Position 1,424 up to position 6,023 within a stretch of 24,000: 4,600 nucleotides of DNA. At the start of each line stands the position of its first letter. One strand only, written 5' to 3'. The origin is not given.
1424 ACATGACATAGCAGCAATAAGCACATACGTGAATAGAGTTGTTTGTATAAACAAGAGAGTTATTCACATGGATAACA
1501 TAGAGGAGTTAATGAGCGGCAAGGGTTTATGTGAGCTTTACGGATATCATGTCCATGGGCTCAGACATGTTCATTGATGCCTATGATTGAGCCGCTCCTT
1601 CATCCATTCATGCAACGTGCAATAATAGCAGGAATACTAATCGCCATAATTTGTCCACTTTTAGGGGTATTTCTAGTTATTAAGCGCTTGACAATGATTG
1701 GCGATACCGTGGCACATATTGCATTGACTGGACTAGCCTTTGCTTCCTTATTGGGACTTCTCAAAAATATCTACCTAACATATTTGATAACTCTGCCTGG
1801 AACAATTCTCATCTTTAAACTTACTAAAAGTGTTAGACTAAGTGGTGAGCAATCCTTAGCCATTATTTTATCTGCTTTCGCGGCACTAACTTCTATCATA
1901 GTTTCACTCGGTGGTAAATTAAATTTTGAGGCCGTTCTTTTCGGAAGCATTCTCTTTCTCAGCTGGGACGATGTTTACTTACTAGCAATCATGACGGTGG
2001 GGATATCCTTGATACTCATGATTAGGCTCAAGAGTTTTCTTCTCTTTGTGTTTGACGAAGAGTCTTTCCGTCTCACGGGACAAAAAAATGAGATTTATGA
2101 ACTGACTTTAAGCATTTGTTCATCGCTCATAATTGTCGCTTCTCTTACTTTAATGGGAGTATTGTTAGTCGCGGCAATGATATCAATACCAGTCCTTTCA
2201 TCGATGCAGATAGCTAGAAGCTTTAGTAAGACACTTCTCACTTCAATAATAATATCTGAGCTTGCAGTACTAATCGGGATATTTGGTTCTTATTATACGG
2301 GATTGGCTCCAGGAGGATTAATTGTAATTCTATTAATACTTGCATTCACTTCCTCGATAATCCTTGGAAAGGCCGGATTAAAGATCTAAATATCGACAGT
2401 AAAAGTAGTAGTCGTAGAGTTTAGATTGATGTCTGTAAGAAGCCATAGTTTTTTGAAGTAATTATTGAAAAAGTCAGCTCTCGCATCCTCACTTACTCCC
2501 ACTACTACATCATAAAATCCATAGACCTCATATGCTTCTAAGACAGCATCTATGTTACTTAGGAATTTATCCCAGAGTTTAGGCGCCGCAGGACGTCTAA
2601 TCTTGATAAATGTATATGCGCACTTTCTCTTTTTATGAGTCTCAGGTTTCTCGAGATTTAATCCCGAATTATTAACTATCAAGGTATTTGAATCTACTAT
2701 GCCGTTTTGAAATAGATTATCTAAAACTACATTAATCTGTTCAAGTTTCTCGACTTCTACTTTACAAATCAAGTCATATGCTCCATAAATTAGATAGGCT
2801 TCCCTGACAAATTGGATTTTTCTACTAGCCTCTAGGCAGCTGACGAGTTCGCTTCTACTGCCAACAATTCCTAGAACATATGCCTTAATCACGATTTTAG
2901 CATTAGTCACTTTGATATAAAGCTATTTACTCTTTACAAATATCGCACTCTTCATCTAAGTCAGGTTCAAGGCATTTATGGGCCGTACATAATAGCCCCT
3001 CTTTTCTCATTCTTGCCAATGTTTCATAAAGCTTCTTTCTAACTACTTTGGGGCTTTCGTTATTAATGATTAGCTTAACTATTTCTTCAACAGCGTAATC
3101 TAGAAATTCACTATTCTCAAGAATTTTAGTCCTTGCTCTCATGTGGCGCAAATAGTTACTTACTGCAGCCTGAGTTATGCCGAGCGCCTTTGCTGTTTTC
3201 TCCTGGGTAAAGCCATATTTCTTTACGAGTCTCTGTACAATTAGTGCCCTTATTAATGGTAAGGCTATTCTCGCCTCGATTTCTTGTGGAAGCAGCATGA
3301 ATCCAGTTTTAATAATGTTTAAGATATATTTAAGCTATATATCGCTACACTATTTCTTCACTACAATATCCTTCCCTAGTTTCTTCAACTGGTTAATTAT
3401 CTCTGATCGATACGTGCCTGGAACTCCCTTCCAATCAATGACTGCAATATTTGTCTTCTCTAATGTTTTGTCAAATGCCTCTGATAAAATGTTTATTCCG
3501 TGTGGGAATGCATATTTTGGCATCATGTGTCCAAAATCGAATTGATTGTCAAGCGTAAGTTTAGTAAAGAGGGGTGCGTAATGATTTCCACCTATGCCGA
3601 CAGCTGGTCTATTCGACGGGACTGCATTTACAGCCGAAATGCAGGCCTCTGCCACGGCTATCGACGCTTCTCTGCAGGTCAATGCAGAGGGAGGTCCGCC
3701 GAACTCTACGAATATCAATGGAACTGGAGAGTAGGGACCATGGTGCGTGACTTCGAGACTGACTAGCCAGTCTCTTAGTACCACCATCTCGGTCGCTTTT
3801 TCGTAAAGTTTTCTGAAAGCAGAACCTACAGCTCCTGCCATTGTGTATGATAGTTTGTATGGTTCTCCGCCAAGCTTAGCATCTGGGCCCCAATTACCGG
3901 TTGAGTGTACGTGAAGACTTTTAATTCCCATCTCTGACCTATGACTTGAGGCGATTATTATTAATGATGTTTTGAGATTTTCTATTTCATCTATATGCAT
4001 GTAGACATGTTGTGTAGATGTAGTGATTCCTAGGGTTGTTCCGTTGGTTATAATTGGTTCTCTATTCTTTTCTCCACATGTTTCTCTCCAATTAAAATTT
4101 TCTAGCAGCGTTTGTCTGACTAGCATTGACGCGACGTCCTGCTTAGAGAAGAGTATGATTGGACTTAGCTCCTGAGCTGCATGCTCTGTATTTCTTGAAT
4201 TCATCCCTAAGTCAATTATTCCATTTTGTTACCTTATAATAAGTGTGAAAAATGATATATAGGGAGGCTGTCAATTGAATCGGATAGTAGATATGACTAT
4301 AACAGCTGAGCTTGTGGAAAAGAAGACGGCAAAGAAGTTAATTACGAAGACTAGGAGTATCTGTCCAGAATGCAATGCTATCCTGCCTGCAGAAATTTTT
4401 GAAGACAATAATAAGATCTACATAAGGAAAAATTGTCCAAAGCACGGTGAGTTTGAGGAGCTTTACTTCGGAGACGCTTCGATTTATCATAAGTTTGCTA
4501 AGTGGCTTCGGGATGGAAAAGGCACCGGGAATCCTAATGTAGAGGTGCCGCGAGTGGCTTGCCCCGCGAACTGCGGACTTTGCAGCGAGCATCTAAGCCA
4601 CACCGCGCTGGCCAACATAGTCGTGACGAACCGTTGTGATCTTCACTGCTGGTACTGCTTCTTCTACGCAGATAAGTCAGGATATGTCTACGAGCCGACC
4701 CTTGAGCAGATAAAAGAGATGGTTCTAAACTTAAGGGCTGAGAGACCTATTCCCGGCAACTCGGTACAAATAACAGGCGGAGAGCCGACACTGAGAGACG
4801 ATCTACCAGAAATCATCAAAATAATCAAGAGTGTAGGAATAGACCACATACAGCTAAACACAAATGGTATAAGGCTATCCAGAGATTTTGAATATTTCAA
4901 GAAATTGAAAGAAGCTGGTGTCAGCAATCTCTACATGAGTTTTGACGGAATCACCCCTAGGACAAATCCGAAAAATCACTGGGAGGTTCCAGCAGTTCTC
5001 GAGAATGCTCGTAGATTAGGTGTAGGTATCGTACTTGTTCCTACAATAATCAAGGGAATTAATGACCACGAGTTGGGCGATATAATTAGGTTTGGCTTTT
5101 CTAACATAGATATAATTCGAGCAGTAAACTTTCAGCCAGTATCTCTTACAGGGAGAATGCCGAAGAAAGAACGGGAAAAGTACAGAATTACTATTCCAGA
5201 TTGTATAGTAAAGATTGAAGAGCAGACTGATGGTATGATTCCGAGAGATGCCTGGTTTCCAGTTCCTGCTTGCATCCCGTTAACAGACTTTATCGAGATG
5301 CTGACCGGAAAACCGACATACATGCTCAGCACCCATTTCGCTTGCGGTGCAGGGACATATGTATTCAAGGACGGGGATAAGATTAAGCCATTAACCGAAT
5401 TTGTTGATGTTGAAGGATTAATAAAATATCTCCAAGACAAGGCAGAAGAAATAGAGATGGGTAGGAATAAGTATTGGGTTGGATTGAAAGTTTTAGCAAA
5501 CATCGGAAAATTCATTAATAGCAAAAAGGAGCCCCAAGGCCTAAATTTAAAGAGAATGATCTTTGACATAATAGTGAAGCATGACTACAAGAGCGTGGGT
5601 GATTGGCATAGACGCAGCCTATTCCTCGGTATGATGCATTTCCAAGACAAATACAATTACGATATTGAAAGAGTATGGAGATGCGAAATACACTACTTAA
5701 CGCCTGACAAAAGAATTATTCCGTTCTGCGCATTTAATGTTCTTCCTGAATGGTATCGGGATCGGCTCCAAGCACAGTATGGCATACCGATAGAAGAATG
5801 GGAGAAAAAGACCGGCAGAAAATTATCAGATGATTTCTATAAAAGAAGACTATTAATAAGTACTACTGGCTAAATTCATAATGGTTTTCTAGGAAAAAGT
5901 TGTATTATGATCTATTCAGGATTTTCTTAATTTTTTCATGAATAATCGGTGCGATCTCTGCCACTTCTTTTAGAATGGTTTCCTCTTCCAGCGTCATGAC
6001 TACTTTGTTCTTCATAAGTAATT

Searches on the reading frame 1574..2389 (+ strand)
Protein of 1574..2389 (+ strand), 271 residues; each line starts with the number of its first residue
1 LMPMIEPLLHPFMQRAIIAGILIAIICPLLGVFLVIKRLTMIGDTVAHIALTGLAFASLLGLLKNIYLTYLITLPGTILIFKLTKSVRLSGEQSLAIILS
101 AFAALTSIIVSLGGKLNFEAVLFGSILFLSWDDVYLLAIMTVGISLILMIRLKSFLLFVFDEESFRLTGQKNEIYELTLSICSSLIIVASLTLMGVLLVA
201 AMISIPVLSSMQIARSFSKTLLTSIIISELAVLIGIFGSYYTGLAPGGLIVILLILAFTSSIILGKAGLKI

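Call 37: search_protein_families(library=pfam, proteins=[window:1574-2389:+], max_evalue=0.001)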
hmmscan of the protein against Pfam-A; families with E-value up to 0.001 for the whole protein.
window:1574-2389:+ (271 aa): 2 families
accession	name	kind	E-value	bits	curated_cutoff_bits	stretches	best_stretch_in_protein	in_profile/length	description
PF00950.22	ABC-3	-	1.8e-46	159.2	20.1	1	10-263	2-256/258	ABC 3 transport family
PF01032.23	FecCD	-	0.00058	19.4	26.5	1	51-235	84-278/311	FecCD transport family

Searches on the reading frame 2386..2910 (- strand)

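Call 37: search_protein_families(library=pfam, proteins=[window:2386-2910:-], max_evalue=0.001)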
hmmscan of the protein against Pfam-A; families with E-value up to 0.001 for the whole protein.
window:2386-2910:- (174 aa): 1 family
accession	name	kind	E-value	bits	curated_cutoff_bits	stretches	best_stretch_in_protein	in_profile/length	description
PF01037.27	AsnC_trans_reg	-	6.2e-11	42.5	25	1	26-79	15-70/73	Lrp/AsnC ligand binding domain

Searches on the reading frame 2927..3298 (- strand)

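Call 37: search_protein_families(library=pfam, proteins=[window:2927-3298:-], max_evalue=0.001)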
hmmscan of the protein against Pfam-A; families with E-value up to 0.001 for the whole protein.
window:2927-3298:- (123 aa): 5 families
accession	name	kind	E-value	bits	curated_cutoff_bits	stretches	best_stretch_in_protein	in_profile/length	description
PF17762.8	HTH_ParB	-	6.2e-07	30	22.6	1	17-60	8-51/102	ParB HTH domain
PF01381.28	HTH_3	-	4e-05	24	23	1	23-51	3-31/55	Helix-turn-helix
PF13384.12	HTH_23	-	0.00043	20.5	24.6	1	16-53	6-41/50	Homeodomain-like domain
PF09048.16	Cro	-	0.00086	19.7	32.7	0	29-54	12-37/59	Cro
PF13545.12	HTH_Crp_2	-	0.00091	19.6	27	0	29-57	22-50/70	Crp-like helix-turn-helix domain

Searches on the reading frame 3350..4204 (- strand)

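Call 37: search_protein_families(library=pfam, proteins=[window:3350-4204:-], max_evalue=0.001)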
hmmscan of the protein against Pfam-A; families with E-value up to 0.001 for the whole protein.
window:3350-4204:- (284 aa): 1 family
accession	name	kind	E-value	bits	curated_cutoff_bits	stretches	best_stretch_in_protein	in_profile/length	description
PF04414.18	tRNA_deacylase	-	1.8e-48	165.3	33.6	1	78-279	4-203/205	D-aminoacyl-tRNA deacylase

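Call 68: search_protein_families(library=ncbifam, proteins=[window:3350-4204:-], max_evalue=0.00001)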
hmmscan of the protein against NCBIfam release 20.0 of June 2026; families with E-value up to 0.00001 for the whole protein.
window:3350-4204:- (284 aa): 8 families
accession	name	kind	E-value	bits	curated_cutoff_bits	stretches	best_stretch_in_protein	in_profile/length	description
NF003072.0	PRK03995.1-4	equivalog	1.9e-54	184.9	272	1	17-277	4-265/271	D-aminoacyl-tRNA deacylase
NF003074.0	PRK03995.1-6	equivalog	3.8e-40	137.9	481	1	16-277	3-266/272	D-aminoacyl-tRNA deacylase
NF003073.0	PRK03995.1-5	equivalog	9.9e-30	103.6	562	1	17-280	16-283/297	D-aminoacyl-tRNA deacylase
NF011436.0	PRK14866.1-3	equivalog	6.8e-29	101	612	1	18-275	6-246/435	hypothetical protein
NF003071.0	PRK03995.1-3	equivalog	1e-27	97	363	1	72-276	39-247/254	D-aminoacyl-tRNA deacylase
NF011435.0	PRK14866.1-1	equivalog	3.5e-25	88.9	622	1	17-257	4-248/441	hypothetical protein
NF003070.0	PRK03995.1-1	equivalog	1.2e-21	77.3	352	1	77-277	37-231/237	D-aminoacyl-tRNA deacylase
NF011437.0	PRK14866.1-5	equivalog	1.3e-12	47.3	1107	1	79-232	69-221/524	hypothetical protein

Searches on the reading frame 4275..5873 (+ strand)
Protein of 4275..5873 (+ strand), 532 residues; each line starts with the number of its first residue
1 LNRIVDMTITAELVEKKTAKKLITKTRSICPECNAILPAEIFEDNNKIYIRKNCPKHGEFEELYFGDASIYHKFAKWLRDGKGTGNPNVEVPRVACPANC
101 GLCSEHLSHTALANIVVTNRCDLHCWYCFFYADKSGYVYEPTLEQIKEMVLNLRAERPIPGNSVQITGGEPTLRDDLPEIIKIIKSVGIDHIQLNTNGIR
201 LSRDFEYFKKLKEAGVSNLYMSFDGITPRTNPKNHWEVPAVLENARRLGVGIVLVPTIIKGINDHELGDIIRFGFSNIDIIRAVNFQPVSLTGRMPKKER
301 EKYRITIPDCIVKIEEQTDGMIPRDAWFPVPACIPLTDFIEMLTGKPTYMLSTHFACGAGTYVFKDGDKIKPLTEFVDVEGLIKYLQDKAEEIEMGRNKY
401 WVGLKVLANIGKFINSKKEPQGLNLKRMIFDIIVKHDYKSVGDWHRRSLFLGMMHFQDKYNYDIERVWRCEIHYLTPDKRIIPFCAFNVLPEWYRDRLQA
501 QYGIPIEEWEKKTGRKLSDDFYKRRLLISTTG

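Call 37: search_protein_families(library=pfam, proteins=[window:4275-5873:+], max_evalue=0.001)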
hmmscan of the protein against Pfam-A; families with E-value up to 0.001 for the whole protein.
window:4275-5873:+ (532 aa): 2 families
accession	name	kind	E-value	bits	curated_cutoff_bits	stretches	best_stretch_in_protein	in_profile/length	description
PF04055.27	Radical_SAM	-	7e-32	111.3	29.5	1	115-273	1-165/166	Radical SAM superfamily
PF23545.1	Zn_ribbon_HMPTM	-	6.4e-19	67.7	27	1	23-65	2-44/45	HMPTM N-terminal zinc ribbon domain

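Call 68: search_protein_families(library=ncbifam, proteins=[window:4275-5873:+], max_evalue=0.00001)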
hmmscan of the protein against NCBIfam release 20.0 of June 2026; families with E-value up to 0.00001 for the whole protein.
window:4275-5873:+ (532 aa): 31 families (the best 25 are shown)
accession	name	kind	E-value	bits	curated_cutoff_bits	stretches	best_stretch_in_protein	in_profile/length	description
NF045702.1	rSAM_GDGT_ether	equivalog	1.3e-218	726.5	450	1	25-505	1-485/486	tetraether lipid synthase Tes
NF045703.1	rSAM_Tes_intein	exception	2.2e-187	625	1700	2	128-513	611-1003/1040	tetraether lipid synthase Tes, intein-containing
NF045646.2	rSAM_Se_TrsS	equivalog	4.8e-101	338.4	490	1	25-489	2-431/441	radical SAM (seleno)protein TrsS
TIGR02666.1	moaA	equivalog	3.4e-25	88.7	284.05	1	115-299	14-205/336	GTP 3',8-cyclase MoaA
NF001199.0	PRK00164.2-1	equivalog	6.9e-23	81.3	231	1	115-321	16-220/308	GTP 3',8-cyclase MoaA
TIGR02668.1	moaA_archaeal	equivalog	3.1e-22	78.9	325.25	1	115-318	14-214/303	GTP 3',8-cyclase MoaA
TIGR04317.1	W_rSAM_matur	equivalog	2.4e-12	46.6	380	1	115-248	8-136/349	tungsten cofactor oxidoreductase radical SAM maturase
TIGR04054.1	rSAM_NirJ1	equivalog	1.6e-11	43.5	650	1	116-229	41-148/387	putative heme d1 biosynthesis radical SAM protein NirJ1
TIGR04546.1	rSAM_ahbC_deAc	equivalog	1.7e-11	43.5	650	1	117-229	45-151/390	12,18-didecarboxysiroheme deacetylase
TIGR04347.1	pseudo_SAM_Halo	equivalog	3.7e-11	42.9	525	1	117-230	44-151/390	TIGR04347 family pseudo-SAM/SPASM protein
NF038283.1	viperin_w_prok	equivalog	4.7e-11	42.4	180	1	113-231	4-122/281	viperin family antiviral radical SAM protein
TIGR04545.1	rSAM_ahbD_hemeb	equivalog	4.8e-11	42.7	500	1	117-245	6-127/339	heme b synthase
NF038332.1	rSAM_rare_HxsC4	exception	1.2e-10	41.1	500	1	115-228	18-127/335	radical SAM protein HxsC4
NF050035.1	rSAM_WgK_link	exception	1.3e-10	40.9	650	1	108-229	6-122/367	radical SAM/SPASM peptide maturase WgkB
TIGR02109.1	PQQ_syn_pqqE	equivalog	3.9e-10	39.2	381.35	1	116-231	12-121/358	pyrroloquinoline quinone biosynthesis protein PqqE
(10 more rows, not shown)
